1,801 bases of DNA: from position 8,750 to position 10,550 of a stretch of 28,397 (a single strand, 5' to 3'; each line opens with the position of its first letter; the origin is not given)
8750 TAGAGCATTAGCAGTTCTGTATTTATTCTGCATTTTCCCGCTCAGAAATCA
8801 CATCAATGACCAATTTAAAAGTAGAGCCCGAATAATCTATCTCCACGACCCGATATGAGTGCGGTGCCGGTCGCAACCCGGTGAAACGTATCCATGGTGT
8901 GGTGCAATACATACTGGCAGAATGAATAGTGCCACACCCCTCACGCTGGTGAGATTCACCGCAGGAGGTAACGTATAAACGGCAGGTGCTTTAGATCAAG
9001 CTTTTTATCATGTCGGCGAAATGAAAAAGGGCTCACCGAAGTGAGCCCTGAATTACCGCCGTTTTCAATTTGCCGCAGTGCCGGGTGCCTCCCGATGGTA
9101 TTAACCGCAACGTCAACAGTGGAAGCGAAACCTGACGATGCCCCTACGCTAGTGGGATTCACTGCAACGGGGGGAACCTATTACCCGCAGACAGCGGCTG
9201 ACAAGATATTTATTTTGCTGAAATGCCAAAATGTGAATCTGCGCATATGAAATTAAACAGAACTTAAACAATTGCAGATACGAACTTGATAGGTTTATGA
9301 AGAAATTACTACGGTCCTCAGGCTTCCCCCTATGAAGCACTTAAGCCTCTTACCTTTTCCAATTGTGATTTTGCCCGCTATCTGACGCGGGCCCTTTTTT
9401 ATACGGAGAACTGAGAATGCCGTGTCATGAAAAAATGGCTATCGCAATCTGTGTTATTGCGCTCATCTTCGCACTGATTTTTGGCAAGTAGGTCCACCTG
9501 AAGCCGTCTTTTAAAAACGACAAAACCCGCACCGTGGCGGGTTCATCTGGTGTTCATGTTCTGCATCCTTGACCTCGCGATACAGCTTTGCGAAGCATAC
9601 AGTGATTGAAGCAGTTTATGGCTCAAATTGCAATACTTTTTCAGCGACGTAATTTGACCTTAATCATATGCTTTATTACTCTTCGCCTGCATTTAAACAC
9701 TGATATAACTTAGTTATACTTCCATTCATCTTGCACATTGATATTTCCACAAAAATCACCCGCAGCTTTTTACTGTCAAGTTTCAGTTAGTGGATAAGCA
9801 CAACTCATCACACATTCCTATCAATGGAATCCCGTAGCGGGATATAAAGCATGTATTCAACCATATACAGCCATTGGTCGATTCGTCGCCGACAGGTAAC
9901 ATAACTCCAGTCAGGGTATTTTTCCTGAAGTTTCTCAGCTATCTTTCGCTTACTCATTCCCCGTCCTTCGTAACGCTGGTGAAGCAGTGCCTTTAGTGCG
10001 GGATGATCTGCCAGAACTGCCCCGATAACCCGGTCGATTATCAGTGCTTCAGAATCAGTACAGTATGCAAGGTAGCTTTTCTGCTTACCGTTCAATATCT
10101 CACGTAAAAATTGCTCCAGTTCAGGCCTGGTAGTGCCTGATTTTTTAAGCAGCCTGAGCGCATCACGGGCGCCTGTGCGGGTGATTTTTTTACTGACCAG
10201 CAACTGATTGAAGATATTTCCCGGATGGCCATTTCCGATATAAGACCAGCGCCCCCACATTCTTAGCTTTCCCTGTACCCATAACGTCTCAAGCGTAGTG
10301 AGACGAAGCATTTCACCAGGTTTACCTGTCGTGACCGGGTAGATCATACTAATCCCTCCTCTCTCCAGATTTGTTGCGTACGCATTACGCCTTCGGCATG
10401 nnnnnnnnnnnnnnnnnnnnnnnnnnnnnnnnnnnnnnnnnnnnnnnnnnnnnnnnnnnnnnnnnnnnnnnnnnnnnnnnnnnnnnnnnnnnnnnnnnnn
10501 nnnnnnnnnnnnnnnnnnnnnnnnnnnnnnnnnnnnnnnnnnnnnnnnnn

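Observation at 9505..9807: Q-proximal region: intrinsic terminator about 270 nt downstream of Q suggests a short tR'-terminated transcript, but the promoter is unresolved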

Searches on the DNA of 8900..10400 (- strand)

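Call 7: search_dna_similar(query=window:8900-10400:-, collection=phages, mode=near, max_rows=30)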
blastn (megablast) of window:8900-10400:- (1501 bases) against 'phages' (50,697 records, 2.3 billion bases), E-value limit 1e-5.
Records with a match: 4; places in all: 4; records where one place covers at least 80% of the query: 0.
Best place of each record, by identity: 80-90% 4.
By first word of the organism name: Escherichia 4.
By host as written in the record: Escherichia coli 4.
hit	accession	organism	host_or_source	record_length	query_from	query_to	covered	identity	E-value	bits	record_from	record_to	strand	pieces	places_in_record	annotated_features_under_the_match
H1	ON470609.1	Escherichia phage vB_EcoS-473R12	Escherichia coli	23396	781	886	7%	80.2%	3e-11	77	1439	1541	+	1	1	none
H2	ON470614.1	Escherichia phage vB_EcoS-666R9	Escherichia coli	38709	781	886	7%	80.2%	3e-11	77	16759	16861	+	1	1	none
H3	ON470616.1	Escherichia phage vB_EcoS-673R7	Escherichia coli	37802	781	886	7%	80.2%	3e-11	77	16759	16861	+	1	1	none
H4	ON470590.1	Escherichia phage vB_EcoS-613R10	Escherichia coli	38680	781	886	7%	80.2%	3e-11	77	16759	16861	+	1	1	none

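Call 8: search_dna_similar(query=window:8900-10400:-, collection=ecoli_genomes, mode=near, max_rows=20)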
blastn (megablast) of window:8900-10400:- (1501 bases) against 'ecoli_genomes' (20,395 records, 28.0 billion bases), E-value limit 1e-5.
Records with a match: 296; places in all: 297; records where one place covers at least 80% of the query: 0.
Genomes with a match: 296 of 5426; with a place that covers at least 80% of the query: 0. Places per genome that has any: lowest 1, median 1, highest 2. On chromosomes: 296 places; on plasmids: 1.
Best place of each record, by identity: 95-99% 1; 90-95% 15; 80-90% 251; 60-80% 29.
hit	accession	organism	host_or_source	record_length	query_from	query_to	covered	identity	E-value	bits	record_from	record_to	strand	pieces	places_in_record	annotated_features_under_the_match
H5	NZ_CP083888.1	Escherichia coli strain NDM1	Homo sapiens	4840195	781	886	7%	81.1%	7e-12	82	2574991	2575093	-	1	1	none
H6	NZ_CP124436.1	Escherichia coli strain AVS0790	wastewater efflux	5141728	781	886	7%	80.7%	3e-10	77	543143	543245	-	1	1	none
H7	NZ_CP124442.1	Escherichia coli strain AVS0196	environmental: river near WWTP effluent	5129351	781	886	7%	80.7%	3e-10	77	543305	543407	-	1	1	none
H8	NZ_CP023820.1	Escherichia coli strain 7/2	Homo sapiens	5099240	781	886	7%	80.2%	3e-10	77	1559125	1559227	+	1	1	none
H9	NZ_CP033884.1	Escherichia coli strain 50579417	Homo sapiens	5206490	781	886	7%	80.2%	3e-10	77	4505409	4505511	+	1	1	none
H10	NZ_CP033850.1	Escherichia coli strain FDAARGOS_497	Homo sapiens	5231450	781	886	7%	80.2%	3e-10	77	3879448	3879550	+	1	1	none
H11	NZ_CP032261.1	Escherichia coli strain AR_0067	missing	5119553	781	886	7%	80.2%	3e-10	77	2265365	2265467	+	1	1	none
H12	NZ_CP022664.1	Escherichia coli strain FORC 064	cucumber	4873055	781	886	7%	80.2%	3e-10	77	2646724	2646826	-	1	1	none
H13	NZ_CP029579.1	Escherichia coli strain DA33137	Homo sapiens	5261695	781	886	7%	80.2%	3e-10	77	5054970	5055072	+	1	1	none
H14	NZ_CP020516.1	Escherichia coli strain 222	Homo sapiens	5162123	781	886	7%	80.2%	3e-10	77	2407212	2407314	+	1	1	none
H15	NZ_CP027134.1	Escherichia coli strain AR_0372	missing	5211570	781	886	7%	80.2%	3e-10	77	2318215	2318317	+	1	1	none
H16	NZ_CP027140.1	Escherichia coli strain AR_0369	missing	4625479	781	886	7%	80.2%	3e-10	77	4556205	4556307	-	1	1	none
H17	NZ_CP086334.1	Escherichia coli strain EBJ003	Homo sapiens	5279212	781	886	7%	80.2%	3e-10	77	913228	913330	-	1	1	none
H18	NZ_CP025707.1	Escherichia coli strain YDC107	Homo sapiens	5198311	781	886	7%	80.2%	3e-10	77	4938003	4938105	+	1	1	none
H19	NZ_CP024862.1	Escherichia coli strain AR_0015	missing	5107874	781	886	7%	80.2%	3e-10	77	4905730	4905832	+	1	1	none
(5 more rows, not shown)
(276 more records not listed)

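Call 11: get_annotated_region(hit=H5, flank=4000)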
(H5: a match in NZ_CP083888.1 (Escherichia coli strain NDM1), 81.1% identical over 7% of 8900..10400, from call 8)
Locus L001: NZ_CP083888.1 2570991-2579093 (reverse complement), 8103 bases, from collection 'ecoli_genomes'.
description: Escherichia coli strain NDM1 chromosome, complete genome
organism: Escherichia coli strain NDM1 (NCBI taxid 562)
replicon: chromosome; assembly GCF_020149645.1
host: Homo sapiens; source: blood; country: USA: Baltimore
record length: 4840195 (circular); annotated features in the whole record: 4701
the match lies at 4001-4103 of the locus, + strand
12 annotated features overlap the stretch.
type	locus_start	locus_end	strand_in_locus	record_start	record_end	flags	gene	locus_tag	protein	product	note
CDS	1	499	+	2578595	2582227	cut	-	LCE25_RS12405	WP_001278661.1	hypothetical protein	-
CDS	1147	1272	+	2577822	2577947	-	-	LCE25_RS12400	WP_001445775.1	Hok/Gef family protein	-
CDS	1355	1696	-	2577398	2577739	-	-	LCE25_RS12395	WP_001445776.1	DUF1971 domain-containing protein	-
CDS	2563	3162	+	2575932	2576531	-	-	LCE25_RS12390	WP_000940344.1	DUF1367 family protein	-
CDS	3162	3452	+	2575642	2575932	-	-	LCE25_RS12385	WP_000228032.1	DUF1364 domain-containing protein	-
CDS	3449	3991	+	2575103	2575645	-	-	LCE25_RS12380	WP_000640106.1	DUF1133 family protein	-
CDS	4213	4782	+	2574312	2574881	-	-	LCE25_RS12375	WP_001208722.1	hypothetical protein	-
CDS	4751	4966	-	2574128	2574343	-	-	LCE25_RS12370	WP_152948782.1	hypothetical protein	-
CDS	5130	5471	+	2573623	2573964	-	-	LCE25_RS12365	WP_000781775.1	phage holin, lambda family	-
CDS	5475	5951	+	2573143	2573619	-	-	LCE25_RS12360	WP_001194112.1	glycoside hydrolase family protein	-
CDS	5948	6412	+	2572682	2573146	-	-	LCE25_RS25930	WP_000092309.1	lysis protein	-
CDS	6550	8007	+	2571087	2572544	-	trkG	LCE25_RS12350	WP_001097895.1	Trk system potassium transporter TrkG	-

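Call 33: search_rna_families(source=window, start=9350, end=9830, threshold=evalue, max_evalue=10)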
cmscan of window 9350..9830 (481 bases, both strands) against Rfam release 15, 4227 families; matches with E-value up to 10: 5.
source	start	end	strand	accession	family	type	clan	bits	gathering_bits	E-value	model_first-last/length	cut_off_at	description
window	9374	9483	+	RF02869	ncS025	Gene; sRNA;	-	17.7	46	1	1-85/85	no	Burkholderia sRNA 25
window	9350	9400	+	RF00057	RyhB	Gene; sRNA;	-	15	55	4.7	13-67/67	5'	RyhB RNA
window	9520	9596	-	RF01394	isrK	Gene; sRNA;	-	14.5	50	1.1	1-77/77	no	isrK Hfq binding RNA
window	9350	9402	+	RF02676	Esr41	Gene; sRNA;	-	13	102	9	14-74/74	5'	Enterohemorrhagic E. coli sRNA 41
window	9358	9402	+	RF02837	anti-hemB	Gene; sRNA;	-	11.8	49.5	5.4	1-81/81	no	Burkholderia RNA 7 (anti-hemB)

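Call 36: search_rna_families(source=window, start=9480, end=9660, threshold=evalue, max_evalue=10, show_alignments=2)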
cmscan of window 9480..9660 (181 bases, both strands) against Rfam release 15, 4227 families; matches with E-value up to 10: 2.
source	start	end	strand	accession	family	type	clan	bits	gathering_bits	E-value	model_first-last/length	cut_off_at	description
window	9520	9596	-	RF01394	isrK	Gene; sRNA;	-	14.5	50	0.4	1-77/77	no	isrK Hfq binding RNA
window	9522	9543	-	RF00372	sroH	Gene; sRNA;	-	9.2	80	3.2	140-161/161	no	sroH RNA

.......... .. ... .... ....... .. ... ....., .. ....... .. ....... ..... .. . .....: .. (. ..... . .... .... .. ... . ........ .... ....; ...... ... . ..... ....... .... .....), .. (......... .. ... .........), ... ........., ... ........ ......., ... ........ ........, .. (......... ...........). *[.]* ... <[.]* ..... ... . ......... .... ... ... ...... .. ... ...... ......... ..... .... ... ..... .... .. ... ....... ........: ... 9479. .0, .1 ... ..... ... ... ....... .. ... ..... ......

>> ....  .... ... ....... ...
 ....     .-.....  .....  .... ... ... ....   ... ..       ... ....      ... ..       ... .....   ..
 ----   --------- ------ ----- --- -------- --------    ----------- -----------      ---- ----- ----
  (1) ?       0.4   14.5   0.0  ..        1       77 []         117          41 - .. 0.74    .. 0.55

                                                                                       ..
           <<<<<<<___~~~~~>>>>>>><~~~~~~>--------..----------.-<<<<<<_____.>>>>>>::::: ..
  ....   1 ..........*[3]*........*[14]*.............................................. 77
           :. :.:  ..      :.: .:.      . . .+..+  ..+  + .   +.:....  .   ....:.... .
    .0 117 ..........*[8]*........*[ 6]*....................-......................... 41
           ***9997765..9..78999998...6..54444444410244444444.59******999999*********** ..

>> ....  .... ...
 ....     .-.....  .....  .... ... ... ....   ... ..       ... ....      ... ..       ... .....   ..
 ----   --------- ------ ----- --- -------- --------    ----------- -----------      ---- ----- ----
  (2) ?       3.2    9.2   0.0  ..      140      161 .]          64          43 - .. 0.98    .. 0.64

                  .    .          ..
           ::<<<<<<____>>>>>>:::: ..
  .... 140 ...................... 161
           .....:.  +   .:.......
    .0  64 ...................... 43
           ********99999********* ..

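Call 38: search_rna_families(sources=[L001, L002, L004, L006, L009, L011, L017, L019, L025, L033, L036], threshold=gathering)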
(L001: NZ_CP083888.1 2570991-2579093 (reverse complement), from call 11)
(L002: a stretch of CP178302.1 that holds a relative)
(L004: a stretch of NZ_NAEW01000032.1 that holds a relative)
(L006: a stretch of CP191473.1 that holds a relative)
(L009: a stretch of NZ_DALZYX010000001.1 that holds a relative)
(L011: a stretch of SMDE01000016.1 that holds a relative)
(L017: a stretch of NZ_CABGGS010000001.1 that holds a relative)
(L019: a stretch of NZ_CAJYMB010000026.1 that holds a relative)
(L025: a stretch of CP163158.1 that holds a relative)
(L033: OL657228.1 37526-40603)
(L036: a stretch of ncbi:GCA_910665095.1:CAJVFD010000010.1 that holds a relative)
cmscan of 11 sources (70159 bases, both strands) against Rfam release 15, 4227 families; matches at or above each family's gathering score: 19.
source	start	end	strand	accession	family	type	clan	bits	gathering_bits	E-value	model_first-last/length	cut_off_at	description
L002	454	628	+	RF01794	sok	Gene; antitoxin;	-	118.1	59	3.2e-26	1-157/157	no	sok antitoxin (CssrC)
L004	703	858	+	RF01794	sok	Gene; antitoxin;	-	110.3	59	3.8e-24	1-157/157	no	sok antitoxin (CssrC)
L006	1199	1349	+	RF01794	sok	Gene; antitoxin;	-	104.8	59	1.1e-22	1-157/157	no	sok antitoxin (CssrC)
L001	979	1149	+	RF01794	sok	Gene; antitoxin;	-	101.3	59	9.1e-22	1-157/157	no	sok antitoxin (CssrC)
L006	290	366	+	RF01394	isrK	Gene; sRNA;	-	81.4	50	7.7e-16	1-77/77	no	isrK Hfq binding RNA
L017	3739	3930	+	RF02076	STnc100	Gene; sRNA;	-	79.3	47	3e-15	1-206/206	no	Gammaproteobacterial sRNA STnc100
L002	3692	3776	+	RF01695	C4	Gene; antisense;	CL00128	77.6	45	2e-13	1-87/87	no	C4 antisense RNA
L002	3588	3664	+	RF01394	isrK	Gene; sRNA;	-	75.6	50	2.5e-14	1-77/77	no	isrK Hfq binding RNA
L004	3892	3964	+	RF00005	tRNA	Gene; tRNA;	CL00001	72.2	29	8.5e-14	1-71/71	no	tRNA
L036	7048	7121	+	RF00005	tRNA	Gene; tRNA;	CL00001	71.2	29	1.6e-13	1-71/71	no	tRNA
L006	393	476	+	RF01695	C4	Gene; antisense;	CL00128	71.1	45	8.2e-12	1-87/87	no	C4 antisense RNA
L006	3588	3661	+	RF01394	isrK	Gene; sRNA;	-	67.1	50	3.8e-12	1-77/77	no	isrK Hfq binding RNA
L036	5476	5653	+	RF02076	STnc100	Gene; sRNA;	-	66.2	47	7e-12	1-206/206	no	Gammaproteobacterial sRNA STnc100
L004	3971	4042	+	RF00005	tRNA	Gene; tRNA;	CL00001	64.9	29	8.9e-12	1-71/71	no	tRNA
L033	2146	2218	+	RF00005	tRNA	Gene; tRNA;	CL00001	61.5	29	7.6e-11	1-71/71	no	tRNA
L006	3687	3768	+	RF01695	C4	Gene; antisense;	CL00128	60.8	45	2.9e-09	1-87/87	no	C4 antisense RNA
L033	2066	2137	+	RF00005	tRNA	Gene; tRNA;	CL00001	55.3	29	3.7e-09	1-71/71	no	tRNA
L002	3575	3627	+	RF03163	c4-a1b1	Gene; antisense;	CL00128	52.2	46.7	2.9e-10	1-53/53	no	a1, b1 targets of C4 antisense RNA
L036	7135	7192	+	RF00005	tRNA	Gene; tRNA;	CL00001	44.6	29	3.4e-06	8-63/71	no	tRNA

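Call 48: search_dna_similar(query=window:9340-9512:+, collection=ecoli_genomes, mode=distant, max_rows=8)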
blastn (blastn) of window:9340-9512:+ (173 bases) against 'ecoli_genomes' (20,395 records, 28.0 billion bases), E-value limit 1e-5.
No match.
